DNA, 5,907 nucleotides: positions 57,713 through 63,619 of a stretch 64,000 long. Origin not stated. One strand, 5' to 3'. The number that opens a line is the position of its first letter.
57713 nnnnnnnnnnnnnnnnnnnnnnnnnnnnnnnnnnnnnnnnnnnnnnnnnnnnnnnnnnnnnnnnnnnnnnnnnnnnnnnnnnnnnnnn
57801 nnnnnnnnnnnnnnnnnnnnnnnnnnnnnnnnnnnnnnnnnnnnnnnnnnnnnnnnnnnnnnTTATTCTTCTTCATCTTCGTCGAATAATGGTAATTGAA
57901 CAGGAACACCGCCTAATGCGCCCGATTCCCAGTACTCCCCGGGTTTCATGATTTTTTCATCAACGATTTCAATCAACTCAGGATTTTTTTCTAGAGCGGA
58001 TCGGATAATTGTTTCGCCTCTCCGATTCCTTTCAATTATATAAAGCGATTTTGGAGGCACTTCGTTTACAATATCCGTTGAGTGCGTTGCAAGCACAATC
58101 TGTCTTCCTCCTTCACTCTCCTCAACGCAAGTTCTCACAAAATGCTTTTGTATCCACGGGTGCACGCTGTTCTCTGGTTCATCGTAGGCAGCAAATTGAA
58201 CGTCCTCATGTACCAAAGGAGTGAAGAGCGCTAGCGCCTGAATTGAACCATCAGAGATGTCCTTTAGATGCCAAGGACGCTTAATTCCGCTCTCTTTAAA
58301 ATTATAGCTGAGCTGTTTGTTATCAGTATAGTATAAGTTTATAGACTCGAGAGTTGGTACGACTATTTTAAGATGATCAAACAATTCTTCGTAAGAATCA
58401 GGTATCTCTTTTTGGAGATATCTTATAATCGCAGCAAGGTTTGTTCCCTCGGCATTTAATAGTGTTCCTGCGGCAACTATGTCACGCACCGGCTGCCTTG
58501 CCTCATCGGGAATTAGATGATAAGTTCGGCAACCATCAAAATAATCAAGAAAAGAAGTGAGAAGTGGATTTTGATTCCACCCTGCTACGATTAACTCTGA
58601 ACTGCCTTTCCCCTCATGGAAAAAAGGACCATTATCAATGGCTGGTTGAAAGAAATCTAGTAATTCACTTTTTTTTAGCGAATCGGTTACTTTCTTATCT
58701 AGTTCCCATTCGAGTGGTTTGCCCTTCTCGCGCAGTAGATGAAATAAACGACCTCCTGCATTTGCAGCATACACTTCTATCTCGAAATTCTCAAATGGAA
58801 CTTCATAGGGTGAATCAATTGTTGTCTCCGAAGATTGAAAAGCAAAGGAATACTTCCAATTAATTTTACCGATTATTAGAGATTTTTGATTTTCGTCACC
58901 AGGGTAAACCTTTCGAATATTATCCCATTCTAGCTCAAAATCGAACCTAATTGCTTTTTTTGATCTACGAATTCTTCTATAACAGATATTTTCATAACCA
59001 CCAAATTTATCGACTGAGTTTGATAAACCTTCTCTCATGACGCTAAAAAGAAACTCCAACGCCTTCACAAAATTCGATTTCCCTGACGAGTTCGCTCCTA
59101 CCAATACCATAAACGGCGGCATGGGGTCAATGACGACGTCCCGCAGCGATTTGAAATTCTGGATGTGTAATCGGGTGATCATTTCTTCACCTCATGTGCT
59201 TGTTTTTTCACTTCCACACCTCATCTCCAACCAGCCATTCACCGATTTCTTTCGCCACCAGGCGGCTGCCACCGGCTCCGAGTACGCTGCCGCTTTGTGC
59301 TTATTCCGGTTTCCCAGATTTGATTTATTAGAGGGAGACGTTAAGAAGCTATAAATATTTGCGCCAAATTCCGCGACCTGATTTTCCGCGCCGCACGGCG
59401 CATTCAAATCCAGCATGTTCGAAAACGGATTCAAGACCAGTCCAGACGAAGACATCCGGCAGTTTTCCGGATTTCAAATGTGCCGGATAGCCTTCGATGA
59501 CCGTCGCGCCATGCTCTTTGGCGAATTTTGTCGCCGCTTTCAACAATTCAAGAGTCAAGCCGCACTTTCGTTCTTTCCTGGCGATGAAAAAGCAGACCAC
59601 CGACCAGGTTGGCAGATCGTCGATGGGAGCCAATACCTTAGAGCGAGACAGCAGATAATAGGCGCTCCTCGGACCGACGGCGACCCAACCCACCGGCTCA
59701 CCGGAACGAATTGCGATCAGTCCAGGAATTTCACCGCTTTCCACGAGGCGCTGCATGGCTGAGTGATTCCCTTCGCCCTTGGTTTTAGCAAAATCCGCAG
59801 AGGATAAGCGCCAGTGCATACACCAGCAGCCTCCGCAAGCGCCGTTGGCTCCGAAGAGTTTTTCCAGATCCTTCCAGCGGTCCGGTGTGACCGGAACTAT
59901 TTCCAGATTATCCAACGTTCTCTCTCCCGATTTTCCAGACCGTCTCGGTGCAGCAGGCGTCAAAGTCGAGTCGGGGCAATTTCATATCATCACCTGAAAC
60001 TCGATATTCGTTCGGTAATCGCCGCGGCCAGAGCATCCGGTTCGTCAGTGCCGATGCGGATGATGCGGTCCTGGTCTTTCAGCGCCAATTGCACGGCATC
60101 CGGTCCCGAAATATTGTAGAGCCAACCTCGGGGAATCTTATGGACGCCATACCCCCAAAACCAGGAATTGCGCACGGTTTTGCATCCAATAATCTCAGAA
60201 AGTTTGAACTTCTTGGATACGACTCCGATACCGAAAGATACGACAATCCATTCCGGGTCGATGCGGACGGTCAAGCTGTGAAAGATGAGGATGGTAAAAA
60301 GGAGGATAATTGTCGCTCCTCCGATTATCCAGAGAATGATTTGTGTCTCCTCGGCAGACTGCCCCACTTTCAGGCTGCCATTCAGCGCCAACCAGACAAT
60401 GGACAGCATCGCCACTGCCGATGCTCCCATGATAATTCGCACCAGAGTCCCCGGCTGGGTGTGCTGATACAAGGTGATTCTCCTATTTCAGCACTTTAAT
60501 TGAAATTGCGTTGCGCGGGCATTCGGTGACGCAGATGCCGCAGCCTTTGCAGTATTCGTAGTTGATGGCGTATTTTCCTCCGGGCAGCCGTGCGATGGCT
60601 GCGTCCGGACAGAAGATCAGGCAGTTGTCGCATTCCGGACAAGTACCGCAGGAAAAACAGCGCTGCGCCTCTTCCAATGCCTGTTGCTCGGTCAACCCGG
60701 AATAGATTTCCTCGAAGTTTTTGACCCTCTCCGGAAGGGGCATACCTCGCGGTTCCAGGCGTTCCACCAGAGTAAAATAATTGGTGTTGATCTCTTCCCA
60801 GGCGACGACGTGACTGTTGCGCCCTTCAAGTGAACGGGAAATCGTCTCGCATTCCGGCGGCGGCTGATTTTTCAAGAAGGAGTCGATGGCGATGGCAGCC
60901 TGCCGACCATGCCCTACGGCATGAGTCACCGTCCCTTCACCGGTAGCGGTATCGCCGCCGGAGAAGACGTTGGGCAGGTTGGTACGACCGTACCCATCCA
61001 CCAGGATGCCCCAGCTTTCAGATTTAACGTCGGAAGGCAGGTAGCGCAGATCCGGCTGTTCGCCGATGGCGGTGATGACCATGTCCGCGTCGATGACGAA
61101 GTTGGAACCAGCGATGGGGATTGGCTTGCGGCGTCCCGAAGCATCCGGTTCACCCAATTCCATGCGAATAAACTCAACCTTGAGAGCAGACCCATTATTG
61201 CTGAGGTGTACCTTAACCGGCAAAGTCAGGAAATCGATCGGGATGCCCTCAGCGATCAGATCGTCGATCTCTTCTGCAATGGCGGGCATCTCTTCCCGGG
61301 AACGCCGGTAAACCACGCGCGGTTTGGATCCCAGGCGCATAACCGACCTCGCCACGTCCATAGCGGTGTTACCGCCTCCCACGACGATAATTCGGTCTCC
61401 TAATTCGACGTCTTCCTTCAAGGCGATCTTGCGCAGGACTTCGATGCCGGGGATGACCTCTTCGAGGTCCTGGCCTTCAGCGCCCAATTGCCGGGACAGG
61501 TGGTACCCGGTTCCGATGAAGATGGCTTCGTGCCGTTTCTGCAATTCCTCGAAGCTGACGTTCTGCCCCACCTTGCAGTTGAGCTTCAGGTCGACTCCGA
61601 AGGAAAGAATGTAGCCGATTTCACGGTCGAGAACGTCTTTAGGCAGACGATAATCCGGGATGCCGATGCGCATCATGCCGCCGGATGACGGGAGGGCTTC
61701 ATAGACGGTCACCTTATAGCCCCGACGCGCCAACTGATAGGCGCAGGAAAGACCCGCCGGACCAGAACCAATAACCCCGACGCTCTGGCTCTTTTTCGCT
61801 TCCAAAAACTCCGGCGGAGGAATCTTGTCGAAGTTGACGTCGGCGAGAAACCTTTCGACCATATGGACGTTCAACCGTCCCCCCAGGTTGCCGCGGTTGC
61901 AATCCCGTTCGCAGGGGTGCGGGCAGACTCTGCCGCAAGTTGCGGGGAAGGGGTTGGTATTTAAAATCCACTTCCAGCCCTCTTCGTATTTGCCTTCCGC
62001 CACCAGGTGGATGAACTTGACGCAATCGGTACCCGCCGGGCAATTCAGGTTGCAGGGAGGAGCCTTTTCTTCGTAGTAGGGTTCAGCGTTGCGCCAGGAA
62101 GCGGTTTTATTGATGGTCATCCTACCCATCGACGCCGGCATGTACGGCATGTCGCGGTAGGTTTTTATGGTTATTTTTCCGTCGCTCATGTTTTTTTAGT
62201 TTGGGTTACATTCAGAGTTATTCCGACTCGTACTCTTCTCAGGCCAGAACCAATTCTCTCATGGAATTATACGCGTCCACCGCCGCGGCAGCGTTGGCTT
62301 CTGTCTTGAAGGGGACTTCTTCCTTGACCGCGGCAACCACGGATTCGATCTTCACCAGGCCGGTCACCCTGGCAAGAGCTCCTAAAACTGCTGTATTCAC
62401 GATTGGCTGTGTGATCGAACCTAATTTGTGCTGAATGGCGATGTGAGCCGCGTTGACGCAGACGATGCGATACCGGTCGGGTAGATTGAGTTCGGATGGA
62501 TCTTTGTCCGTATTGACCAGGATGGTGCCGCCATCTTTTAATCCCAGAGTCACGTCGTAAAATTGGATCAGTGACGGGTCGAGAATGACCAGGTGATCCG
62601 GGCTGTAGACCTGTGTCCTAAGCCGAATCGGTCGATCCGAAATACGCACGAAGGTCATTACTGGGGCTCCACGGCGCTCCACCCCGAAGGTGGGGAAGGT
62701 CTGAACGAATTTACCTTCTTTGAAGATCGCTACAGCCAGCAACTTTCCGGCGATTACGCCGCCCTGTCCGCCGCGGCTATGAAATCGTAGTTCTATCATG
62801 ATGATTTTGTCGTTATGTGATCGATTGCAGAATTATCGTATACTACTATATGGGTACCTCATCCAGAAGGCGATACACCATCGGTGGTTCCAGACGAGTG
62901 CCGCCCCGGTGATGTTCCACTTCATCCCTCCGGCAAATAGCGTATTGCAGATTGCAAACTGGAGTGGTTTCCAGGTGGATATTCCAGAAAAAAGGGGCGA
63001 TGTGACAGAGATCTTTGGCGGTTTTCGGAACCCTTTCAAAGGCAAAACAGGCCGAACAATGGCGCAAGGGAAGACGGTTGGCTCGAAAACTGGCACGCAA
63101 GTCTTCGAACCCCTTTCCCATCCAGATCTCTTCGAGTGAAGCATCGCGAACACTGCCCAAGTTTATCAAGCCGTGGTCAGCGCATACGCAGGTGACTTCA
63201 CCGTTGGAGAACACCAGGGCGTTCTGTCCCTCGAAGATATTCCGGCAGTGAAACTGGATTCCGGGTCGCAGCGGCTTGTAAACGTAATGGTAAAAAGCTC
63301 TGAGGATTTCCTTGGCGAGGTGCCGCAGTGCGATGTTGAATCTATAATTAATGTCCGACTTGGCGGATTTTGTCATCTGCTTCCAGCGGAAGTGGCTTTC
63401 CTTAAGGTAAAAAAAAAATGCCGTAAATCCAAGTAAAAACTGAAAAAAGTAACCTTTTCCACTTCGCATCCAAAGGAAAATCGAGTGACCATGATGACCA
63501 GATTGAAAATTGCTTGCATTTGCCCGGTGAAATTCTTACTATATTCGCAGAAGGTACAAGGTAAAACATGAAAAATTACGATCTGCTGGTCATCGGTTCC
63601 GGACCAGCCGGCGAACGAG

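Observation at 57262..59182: Split OLD-like ATPase + TOPRIM two-gene module inserted in the pyruvate:ferredoxin oxidoreductase operon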

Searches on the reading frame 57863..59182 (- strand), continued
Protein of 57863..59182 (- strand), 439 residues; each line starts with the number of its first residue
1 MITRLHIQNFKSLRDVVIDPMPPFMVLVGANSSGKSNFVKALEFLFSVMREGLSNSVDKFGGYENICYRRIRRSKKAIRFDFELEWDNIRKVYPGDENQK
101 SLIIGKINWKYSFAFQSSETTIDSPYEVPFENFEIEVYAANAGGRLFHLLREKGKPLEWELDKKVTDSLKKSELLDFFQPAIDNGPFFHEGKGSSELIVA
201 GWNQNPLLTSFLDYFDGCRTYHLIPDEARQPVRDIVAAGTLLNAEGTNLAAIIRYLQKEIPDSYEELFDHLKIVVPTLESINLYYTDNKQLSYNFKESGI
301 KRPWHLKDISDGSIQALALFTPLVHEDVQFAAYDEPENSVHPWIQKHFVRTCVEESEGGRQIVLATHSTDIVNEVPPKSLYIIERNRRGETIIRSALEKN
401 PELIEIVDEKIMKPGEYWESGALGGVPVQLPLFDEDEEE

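Call 63: predict_structure(alignment_id=A2)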
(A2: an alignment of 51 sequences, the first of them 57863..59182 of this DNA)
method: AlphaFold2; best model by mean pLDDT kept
length: 439 residues; sequences in the alignment: 51
mean_pLDDT: 91.7   pTM: 0.92
mean pLDDT of the five models: 91.7, 90.8, 90.2, 90.2, 88.9
residues with pLDDT >= 90: 340; 70-90: 70; 50-70: 28; < 50: 1
segments of 3 or more residues with pLDDT < 50: none
pLDDT, mean of each block of 10 residues (from residue 1): 97 96 98 97 98 96 90 84 90 67 83 94 89 92 90 94 87 73 65 85 81 96 98 96 98 98 98 98 98 98 97 98 98 97 98 97 98 98 94 96 97 96 84 59
secondary structure, 60 per line:
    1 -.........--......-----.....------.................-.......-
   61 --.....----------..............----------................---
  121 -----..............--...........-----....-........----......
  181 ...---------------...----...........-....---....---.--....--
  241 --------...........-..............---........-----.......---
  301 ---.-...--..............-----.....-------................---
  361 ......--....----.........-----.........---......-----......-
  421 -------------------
elements in order: E2-10 E13-18 E24-28 H35-51 H53-59 H63-66 E78-91 E102-117 E126-139 E142-152 E158-161 H163-170 H175-183 H206-216 E218-221 H225-228 H235-238 H249-259 H261-274 E278-285 E291-297 H311-324 E330-334 H342-357 E361-366 H369-372 E380-385 E391-395 H396-399 H403-408 H414-419

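Call 68: find_encoding_contigs(protein=P0038, flank=7000, max_places=1)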
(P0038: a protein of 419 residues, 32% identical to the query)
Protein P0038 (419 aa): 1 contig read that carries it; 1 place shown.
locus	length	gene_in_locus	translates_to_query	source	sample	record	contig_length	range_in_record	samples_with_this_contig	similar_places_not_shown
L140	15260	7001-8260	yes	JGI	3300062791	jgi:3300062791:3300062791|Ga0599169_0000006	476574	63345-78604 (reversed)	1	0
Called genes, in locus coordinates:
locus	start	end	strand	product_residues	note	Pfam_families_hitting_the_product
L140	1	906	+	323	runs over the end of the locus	PF03400:DDE_Tnp_IS1 (faint)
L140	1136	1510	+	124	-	-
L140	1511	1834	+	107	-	-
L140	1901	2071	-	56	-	-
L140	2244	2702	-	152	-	PF13560:HTH_31, PF01381:HTH_3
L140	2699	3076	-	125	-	-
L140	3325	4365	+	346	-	PF01145:Band_7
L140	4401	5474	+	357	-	PF01145:Band_7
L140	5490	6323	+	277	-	-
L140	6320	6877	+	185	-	PF12158:DUF3592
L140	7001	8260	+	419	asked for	PF02463:SMC_N (weak), PF13175:AAA_15, PF13476:AAA_23 (weak), PF13304:AAA_21, PF13175:AAA_15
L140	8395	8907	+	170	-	PF14103:DUF4276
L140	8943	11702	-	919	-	PF00270:DEAD, PF22527:DEXQc_Suv3, PF00271:Helicase_C (weak), PF12029:DUF3516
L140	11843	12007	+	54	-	-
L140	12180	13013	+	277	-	-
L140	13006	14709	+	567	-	PF01145:Band_7, PF15975:Flot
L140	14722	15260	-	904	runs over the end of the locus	PF13360:PQQ_2 (faint)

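Call 69: find_encoding_contigs(protein=P0084, flank=7000, max_places=1)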
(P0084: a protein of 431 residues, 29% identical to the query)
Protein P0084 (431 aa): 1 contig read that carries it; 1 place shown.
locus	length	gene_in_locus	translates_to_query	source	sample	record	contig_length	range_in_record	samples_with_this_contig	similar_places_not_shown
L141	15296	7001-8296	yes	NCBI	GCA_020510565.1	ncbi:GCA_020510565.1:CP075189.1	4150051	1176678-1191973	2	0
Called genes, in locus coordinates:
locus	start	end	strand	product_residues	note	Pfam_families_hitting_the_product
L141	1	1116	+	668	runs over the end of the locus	PF04326:SLFN_AlbA_2, PF13749:HATPase_c_4 (weak)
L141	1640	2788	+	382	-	PF13784:Fic_N, PF02661:Fic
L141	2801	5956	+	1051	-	PF04313:HSDR_N, PF04851:ResIII, PF18766:SWI2_SNF2, PF22679:T1R_D3-like, PF11867:T1RH-like_C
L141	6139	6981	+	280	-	-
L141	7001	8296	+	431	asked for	PF02463:SMC_N, PF13175:AAA_15, PF13476:AAA_23 (faint), PF13304:AAA_21, PF13175:AAA_15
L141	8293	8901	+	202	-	PF14103:DUF4276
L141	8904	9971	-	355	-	PF00589:Phage_integrase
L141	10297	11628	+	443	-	PF00589:Phage_integrase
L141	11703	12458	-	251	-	-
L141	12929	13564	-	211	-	-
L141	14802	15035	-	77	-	PF13560:HTH_31, PF12844:HTH_19, PF01381:HTH_3, PF13443:HTH_26 (weak)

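Call 70: find_encoding_contigs(protein=P0051, flank=7000, max_places=1)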
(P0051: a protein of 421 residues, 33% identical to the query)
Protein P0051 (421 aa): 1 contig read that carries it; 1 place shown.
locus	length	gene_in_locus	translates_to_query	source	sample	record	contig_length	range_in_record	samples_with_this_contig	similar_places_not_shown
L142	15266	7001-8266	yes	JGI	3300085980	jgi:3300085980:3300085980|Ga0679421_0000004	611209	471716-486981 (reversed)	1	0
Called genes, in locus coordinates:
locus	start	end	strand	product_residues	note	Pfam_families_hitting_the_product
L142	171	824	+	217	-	PF14261:DUF4351 (faint)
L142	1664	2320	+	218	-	PF01464:SLT, PF27553:SLT_superhelical (faint)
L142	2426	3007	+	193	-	PF01066:CDP-OH_P_transf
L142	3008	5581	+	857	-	PF03176:MMPL, PF02460:Patched (faint), PF12349:Sterol-sensing (faint), PF03176:MMPL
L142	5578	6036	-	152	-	PF13801:Metal_resist (weak), PF07813:LTXXQ (weak)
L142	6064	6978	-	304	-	PF00561:Abhydrolase_1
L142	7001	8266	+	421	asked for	PF02463:SMC_N, PF13175:AAA_15, PF13476:AAA_23 (weak), PF13304:AAA_21, PF13175:AAA_15 (weak)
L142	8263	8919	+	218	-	PF14103:DUF4276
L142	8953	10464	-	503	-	PF00149:Metallophos (faint)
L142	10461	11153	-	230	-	PF01694:Rhomboid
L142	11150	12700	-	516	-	PF00224:PK, PF02887:PK_C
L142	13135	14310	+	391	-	PF14516:AAA_35 (weak), PF13401:AAA_22 (faint)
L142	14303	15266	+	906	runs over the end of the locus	PF13191:AAA_16 (weak), PF13424:TPR_12 (weak), PF13432:TPR_16 (weak), PF13181:TPR_8 (weak), PF13424:TPR_12 (weak), PF13424:TPR_12, PF13432:TPR_16, PF13414:TPR_11, +12 more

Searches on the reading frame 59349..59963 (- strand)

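Call 43: search_protein_families(library=pfam, proteins=[window:59349-59963:-], max_evalue=0.001)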
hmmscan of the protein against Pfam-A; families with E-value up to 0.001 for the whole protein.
window:59349-59963:- (204 aa): 1 family
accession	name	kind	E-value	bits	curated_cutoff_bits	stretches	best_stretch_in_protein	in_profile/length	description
PF00583.31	Acetyltransf_1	-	5.9e-05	23.8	20.7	1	77-156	31-96/116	Acetyltransferase (GNAT) family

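Call 62: search_protein_families(library=padloc, proteins=[window:59349-59963:-], max_evalue=0.001)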
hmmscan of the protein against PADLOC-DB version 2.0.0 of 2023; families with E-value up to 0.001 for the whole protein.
window:59349-59963:- (204 aa): 0 families

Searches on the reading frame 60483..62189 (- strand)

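Call 43: search_protein_families(library=pfam, proteins=[window:60483-62189:-], max_evalue=0.001)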
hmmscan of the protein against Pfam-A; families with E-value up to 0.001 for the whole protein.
window:60483-62189:- (568 aa): 20 families
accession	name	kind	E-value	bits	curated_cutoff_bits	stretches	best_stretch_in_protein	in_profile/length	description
PF07992.20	Pyr_redox_2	-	8.2e-31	107.9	26.1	1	137-428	3-291/291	Pyridine nucleotide-disulphide oxidoreductase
PF14691.11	Fer4_20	-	6.2e-23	81.2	25.8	2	40-120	26-109/113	Dihydroprymidine dehydrogenase domain II, 4Fe-4S cluster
PF00070.33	Pyr_redox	-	2.6e-11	44.3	22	1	266-313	1-47/82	Pyridine nucleotide-disulphide oxidoreductase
PF13450.12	NAD_binding_8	-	1.7e-10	41.5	21.9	1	139-174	1-36/68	NAD(P)-binding Rossmann-like domain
PF13738.12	Pyr_redox_3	-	1.4e-09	38.1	30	1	258-299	159-200/305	Pyridine nucleotide-disulphide oxidoreductase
PF01266.30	DAO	-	8.1e-08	32.6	27.9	1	137-166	2-31/353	FAD dependent oxidoreductase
PF00037.32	Fer4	-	2.2e-07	30.8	21.1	1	541-563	2-24/24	4Fe-4S binding domain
PF01593.30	Amino_oxidase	-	1e-06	28.7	19.8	1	145-171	2-28/443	Flavin containing amine oxidoreductase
PF00890.30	FAD_binding_2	-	2.5e-06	27.4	20.4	1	139-171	4-36/414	FAD binding domain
PF01946.23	Thi4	-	4.7e-06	26.4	26.2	1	136-176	19-60/235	Thi4 family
PF12831.13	FAD_oxidored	-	2.3e-05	24.3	27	1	137-173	2-38/416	FAD dependent oxidoreductase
PF13187.11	Fer4_9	-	5.4e-05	23.6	27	1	517-562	2-52/52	4Fe-4S dicluster domain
PF03486.20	HI0933_like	-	6e-05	23.1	50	1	137-170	3-36/244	HI0933-like protein Rossmann domain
PF14697.11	Fer4_21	-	9e-05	23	35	1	516-563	7-58/59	4Fe-4S dicluster domain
PF12837.12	Fer4_6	-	9.5e-05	22.6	25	1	542-562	4-24/24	4Fe-4S binding domain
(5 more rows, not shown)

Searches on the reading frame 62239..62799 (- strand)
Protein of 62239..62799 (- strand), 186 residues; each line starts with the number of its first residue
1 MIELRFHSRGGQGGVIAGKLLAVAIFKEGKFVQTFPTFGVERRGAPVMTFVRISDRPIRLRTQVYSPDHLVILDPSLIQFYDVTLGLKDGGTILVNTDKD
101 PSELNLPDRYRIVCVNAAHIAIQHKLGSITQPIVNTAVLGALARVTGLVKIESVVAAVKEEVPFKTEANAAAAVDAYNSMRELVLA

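Call 43: search_protein_families(library=pfam, proteins=[window:62239-62799:-], max_evalue=0.001)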
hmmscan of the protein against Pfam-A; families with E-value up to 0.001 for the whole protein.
window:62239-62799:- (186 aa): 1 family
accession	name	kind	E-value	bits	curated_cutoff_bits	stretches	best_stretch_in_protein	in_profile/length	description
PF01558.24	POR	-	3.6e-39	135.1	27.4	1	10-177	1-172/173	Pyruvate ferredoxin/flavodoxin oxidoreductase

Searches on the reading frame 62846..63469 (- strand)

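Call 43: search_protein_families(library=pfam, proteins=[window:62846-63469:-], max_evalue=0.001)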
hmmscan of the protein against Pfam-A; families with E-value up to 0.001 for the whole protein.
window:62846-63469:- (207 aa): 1 family
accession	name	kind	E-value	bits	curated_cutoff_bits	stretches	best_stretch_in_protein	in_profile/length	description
PF13186.11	SPASM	-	1.1e-07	32.4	21.5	1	80-141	4-66/67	Iron-sulfur cluster-binding domain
